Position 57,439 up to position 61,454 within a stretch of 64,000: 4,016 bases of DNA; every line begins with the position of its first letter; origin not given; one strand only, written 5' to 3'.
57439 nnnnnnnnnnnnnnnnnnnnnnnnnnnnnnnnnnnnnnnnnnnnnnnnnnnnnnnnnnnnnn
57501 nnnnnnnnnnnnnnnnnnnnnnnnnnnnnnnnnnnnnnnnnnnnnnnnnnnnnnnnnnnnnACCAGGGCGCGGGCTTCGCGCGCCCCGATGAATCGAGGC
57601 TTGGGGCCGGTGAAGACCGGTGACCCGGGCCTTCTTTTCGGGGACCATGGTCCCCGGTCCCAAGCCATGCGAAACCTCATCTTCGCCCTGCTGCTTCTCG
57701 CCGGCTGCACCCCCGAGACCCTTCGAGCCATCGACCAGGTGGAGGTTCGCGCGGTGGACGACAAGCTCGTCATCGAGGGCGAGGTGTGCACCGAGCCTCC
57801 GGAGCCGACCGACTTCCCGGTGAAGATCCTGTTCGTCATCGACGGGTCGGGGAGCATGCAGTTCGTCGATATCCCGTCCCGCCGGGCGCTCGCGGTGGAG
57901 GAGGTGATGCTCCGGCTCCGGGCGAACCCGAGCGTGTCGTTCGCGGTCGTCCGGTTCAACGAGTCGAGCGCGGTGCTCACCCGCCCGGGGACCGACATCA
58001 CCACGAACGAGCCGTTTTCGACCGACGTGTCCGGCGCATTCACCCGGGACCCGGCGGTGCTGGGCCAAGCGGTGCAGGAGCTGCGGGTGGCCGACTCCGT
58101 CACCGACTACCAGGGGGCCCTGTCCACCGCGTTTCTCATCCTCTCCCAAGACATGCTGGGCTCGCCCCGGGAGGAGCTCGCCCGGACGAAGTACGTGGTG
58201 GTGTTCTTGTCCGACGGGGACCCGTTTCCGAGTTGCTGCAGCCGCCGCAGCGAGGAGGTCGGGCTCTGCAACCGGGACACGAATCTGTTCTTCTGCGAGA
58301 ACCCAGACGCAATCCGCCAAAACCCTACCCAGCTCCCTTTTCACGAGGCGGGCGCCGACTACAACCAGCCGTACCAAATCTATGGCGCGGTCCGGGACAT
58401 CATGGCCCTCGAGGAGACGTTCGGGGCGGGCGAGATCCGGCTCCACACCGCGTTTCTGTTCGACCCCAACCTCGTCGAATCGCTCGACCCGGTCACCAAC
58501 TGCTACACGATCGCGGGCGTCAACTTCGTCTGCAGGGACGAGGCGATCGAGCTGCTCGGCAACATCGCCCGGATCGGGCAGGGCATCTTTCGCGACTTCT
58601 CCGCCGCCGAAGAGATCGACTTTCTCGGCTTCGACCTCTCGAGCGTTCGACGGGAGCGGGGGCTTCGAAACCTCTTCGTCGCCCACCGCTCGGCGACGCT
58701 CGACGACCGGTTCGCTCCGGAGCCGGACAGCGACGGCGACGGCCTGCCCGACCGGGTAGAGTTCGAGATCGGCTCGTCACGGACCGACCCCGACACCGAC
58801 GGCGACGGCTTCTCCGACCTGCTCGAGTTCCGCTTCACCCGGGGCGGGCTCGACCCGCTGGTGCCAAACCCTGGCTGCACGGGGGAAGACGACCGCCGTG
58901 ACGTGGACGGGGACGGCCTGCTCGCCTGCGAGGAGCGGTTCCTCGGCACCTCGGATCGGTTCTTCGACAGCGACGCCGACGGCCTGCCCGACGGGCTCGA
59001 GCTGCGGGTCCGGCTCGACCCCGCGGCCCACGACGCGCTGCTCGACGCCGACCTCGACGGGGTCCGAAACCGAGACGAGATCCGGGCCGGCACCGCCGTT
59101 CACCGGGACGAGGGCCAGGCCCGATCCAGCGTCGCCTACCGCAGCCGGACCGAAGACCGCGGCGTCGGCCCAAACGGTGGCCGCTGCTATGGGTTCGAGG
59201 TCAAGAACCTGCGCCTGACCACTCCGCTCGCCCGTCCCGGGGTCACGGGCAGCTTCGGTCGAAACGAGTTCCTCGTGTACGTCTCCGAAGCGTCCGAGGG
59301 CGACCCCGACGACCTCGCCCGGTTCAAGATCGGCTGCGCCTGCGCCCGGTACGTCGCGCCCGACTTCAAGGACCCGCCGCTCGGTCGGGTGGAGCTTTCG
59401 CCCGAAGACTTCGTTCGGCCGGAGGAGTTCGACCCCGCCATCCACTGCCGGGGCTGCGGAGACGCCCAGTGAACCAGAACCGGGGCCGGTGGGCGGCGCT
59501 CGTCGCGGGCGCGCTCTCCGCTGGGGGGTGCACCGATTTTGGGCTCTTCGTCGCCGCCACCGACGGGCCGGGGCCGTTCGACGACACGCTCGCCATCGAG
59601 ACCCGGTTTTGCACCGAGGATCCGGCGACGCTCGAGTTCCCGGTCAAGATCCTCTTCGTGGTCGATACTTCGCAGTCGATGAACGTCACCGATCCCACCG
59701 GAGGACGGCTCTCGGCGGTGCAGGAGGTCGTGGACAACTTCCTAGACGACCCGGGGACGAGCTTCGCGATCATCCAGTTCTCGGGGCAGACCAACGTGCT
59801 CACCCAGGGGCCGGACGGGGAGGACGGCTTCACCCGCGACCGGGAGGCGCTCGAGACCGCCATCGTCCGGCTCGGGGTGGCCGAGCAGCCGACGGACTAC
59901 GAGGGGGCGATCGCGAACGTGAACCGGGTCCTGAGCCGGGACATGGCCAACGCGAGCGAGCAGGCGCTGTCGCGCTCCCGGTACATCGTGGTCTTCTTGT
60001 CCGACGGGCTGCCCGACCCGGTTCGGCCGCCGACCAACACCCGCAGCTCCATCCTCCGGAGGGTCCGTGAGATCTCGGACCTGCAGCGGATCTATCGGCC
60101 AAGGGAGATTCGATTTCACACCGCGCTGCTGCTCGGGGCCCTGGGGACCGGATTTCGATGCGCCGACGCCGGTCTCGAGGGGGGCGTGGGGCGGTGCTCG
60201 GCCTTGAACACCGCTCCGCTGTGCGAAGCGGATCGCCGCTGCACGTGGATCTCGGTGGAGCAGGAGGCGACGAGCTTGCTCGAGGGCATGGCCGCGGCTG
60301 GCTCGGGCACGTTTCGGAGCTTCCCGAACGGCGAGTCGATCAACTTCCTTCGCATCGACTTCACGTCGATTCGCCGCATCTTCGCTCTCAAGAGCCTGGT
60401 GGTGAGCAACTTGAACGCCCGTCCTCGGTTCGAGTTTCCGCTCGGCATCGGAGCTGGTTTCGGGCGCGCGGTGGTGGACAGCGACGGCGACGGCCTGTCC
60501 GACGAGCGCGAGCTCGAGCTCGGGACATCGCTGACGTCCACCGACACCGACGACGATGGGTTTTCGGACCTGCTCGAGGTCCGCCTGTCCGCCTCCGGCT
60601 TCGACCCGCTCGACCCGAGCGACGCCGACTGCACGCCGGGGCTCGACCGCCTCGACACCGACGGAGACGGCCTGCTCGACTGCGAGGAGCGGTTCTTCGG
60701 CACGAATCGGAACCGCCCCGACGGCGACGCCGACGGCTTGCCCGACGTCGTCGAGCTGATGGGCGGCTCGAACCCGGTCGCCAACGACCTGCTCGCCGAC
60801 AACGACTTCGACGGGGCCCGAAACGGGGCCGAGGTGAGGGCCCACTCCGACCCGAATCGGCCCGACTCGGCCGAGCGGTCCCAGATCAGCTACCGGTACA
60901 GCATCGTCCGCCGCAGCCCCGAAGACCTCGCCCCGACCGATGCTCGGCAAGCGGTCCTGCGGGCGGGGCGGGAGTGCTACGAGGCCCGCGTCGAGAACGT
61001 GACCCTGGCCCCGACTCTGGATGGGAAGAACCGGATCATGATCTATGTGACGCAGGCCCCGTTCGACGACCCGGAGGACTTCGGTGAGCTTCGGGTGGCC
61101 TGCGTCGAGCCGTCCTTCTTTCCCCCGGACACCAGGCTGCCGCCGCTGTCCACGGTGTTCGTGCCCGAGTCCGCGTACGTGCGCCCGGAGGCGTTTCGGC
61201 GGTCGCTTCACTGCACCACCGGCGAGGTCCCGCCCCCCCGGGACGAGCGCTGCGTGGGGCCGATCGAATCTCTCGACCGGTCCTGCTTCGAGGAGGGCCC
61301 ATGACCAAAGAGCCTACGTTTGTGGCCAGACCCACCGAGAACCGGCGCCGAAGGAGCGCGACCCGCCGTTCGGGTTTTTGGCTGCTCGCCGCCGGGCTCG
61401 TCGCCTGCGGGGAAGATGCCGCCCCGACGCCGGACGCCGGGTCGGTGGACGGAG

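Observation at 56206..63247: Divergent four-gene lipoprotein operon (TSP3/MYXO-CTERM, 2x vWA-TSP3, 4xPPC): candidate adhesin or cargo for the adjacent machine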

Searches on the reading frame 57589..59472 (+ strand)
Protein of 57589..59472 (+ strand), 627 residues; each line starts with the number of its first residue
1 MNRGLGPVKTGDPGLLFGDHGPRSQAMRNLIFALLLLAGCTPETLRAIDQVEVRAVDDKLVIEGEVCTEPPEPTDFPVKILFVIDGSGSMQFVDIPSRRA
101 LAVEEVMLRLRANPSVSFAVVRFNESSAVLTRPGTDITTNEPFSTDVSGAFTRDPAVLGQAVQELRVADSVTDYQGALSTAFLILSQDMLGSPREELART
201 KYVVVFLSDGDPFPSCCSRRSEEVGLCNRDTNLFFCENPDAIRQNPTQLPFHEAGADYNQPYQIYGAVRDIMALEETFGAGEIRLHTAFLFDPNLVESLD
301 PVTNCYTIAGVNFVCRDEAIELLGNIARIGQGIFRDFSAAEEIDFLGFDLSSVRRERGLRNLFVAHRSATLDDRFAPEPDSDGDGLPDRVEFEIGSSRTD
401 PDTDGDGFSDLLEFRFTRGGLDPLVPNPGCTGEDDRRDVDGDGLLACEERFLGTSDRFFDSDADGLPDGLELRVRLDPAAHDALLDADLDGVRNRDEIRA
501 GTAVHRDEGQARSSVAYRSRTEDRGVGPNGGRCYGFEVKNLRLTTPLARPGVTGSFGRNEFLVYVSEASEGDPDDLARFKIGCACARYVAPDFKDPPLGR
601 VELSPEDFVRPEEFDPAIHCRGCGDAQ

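Call 4: search_protein_families(library=pfam, proteins=[window:57589-59472:+], max_evalue=0.01)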
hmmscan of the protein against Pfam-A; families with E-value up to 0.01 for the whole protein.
window:57589-59472:+ (627 aa): 3 families
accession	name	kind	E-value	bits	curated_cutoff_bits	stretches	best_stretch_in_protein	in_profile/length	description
PF13519.12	VWA_2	-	1e-08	36.2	27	1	80-210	1-106/107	von Willebrand factor type A domain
PF18884.5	TSP3_bac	-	5.5e-06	26.6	25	0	380-396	1-17/22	Bacterial TSP3 repeat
PF00092.34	VWA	-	0.00011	22.9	23.8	1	80-212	2-115/174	von Willebrand factor type A domain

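Call 8: search_protein_families(library=ncbifam, proteins=[window:57589-59472:+], max_evalue=0.01)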
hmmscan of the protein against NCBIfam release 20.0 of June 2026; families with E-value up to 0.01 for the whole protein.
window:57589-59472:+ (627 aa): 5 families
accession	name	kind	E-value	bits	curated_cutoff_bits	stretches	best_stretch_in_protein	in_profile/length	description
NF047639.1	throspo3_MtsD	equivalog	1.1e-77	261.8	800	1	35-616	12-638/651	cell-cell cohesion protein MtsD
NF033765.2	gliding_CglD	equivalog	8.9e-08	30.4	400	1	380-494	207-326/1124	adventurous gliding motility lipoprotein CglD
TIGR03436.1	acidobact_VWFA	subfamily_domain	0.0015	18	81.25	1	69-175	59-143/324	VWA domain-containing protein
NF047506.1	VWA_BatB_Lepto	exception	0.005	16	350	1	78-111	86-119/324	VWA domain-containing protein BatB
TIGR03788.1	marine_srt_targ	equivalog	0.0073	14.8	551.65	1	76-130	270-321/629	marine proteobacterial sortase target protein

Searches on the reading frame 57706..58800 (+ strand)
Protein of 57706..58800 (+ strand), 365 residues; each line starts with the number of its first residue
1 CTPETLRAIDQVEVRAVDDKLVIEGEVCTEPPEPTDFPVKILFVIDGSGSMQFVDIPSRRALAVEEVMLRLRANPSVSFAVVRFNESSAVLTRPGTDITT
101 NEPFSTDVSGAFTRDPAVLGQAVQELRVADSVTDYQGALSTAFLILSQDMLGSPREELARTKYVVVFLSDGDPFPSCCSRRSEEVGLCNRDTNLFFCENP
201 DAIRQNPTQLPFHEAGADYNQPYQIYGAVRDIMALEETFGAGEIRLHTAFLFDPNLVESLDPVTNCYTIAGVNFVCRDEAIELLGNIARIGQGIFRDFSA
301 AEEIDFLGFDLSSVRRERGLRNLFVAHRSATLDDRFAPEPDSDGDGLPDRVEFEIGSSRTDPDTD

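Call 78: search_protein_families(library=ncbifam, proteins=[window:57706-58800:+], max_evalue=10)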
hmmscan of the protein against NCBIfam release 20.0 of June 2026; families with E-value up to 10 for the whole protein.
window:57706-58800:+ (365 aa): 5 families
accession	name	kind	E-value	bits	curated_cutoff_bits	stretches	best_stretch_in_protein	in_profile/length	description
NF047639.1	throspo3_MtsD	equivalog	6e-44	150.2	800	1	12-354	30-405/651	cell-cell cohesion protein MtsD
TIGR03436.1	acidobact_VWFA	subfamily_domain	0.00059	19.4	81.25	1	30-136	59-143/324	VWA domain-containing protein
NF047506.1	VWA_BatB_Lepto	exception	0.0024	17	350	1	39-72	86-119/324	VWA domain-containing protein BatB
TIGR03788.1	marine_srt_targ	equivalog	0.0031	16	551.65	1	37-91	270-321/629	marine proteobacterial sortase target protein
NF033765.2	gliding_CglD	equivalog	0.23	9.1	400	1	335-365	260-290/1124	adventurous gliding motility lipoprotein CglD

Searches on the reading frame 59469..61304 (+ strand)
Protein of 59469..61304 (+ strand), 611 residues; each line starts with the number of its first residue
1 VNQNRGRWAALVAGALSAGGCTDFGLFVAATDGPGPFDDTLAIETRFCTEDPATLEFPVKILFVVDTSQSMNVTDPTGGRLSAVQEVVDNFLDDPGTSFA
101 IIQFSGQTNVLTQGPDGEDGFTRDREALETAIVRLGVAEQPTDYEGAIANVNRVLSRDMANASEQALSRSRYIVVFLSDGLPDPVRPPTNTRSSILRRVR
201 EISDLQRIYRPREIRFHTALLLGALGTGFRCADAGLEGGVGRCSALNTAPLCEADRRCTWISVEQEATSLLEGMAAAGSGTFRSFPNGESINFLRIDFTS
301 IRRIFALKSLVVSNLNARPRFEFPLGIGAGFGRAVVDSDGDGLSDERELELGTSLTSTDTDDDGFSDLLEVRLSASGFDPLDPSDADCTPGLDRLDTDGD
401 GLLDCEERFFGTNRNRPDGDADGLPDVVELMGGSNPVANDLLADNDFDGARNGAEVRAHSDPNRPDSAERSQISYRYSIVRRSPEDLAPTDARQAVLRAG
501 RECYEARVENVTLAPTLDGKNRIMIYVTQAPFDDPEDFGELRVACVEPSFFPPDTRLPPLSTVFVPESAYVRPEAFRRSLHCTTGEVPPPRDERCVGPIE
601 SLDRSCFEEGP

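Call 4: search_protein_families(library=pfam, proteins=[window:59469-61304:+], max_evalue=0.01)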
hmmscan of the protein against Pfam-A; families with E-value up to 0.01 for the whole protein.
window:59469-61304:+ (611 aa): 3 families
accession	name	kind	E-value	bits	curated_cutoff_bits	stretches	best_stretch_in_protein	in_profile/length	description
PF13519.12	VWA_2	-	2.4e-13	51.1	27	1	61-180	1-106/107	von Willebrand factor type A domain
PF18884.5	TSP3_bac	-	6.8e-13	48.6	25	1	337-353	1-17/22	Bacterial TSP3 repeat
PF00092.34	VWA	-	2.7e-07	31.4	23.8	1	61-183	2-117/174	von Willebrand factor type A domain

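Call 8: search_protein_families(library=ncbifam, proteins=[window:59469-61304:+], max_evalue=0.01)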
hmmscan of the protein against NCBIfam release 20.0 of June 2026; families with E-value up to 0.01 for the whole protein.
window:59469-61304:+ (611 aa): 5 families
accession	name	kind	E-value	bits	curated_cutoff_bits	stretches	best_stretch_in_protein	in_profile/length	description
NF047639.1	throspo3_MtsD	equivalog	1.3e-47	162.3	800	3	197-577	269-637/651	cell-cell cohesion protein MtsD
NF033765.2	gliding_CglD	equivalog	2.5e-09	35.5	400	1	337-454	207-328/1124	adventurous gliding motility lipoprotein CglD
NF010238.0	PRK13685.1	subfamily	2.7e-07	30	432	1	61-156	99-189/335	hypothetical protein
TIGR03436.1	acidobact_VWFA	subfamily_domain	7e-07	29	81.25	1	52-188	61-191/324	VWA domain-containing protein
NF047506.1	VWA_BatB_Lepto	exception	8e-06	25.2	350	1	59-159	86-183/324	VWA domain-containing protein BatB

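Call 40: search_solved_structures(query=window:59469-61304:+, max_evalue=0.01, show_alignments=2)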
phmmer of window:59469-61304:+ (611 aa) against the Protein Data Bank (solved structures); distinct sequences matched with E-value up to 0.01: 0.

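Call 91: predict_structure(alignment_id=A5)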
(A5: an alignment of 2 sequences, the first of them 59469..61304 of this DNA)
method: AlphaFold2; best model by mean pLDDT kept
length: 611 residues; sequences in the alignment: 2
mean_pLDDT: 38.3   pTM: 0.36
mean pLDDT of the five models: 38.3, 34.9, 33.6, 30.4, 29.6
residues with pLDDT >= 90: 0; 70-90: 52; 50-70: 62; < 50: 497
segments of 3 or more residues with pLDDT < 50: 1-56, 69-77, 179-340, 342-611
pLDDT, mean of each block of 10 residues (from residue 1): 29 25 26 30 36 48 66 44 70 77 74 81 87 69 61 68 59 59 31 42 42 42 27 26 28 29 38 36 29 27 24 21 20 30 39 27 27 23 34 42 44 31 32 29 26 23 26 33 43 37 40 35 30 28 28 24 24 24 24 34 31 22
secondary structure, 60 per line:
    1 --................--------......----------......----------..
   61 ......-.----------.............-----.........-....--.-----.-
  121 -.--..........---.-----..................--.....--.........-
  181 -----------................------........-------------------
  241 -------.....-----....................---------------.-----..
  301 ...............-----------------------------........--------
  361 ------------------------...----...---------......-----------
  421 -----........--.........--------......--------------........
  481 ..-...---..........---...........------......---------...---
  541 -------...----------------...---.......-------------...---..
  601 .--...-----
elements in order: H3-18 E27-32 E43-48 E59-66 H79-91 E97-105 E107-110 H125-134 H144-161 H164-168 E171-179 H192-207 E214-221 E248-252 E258-262 H263-277 H299-315 H345-352 H404-409 H426-433 H436-444 H453-458 E473-482 H490-499 E503-513 E520-525 H573-579
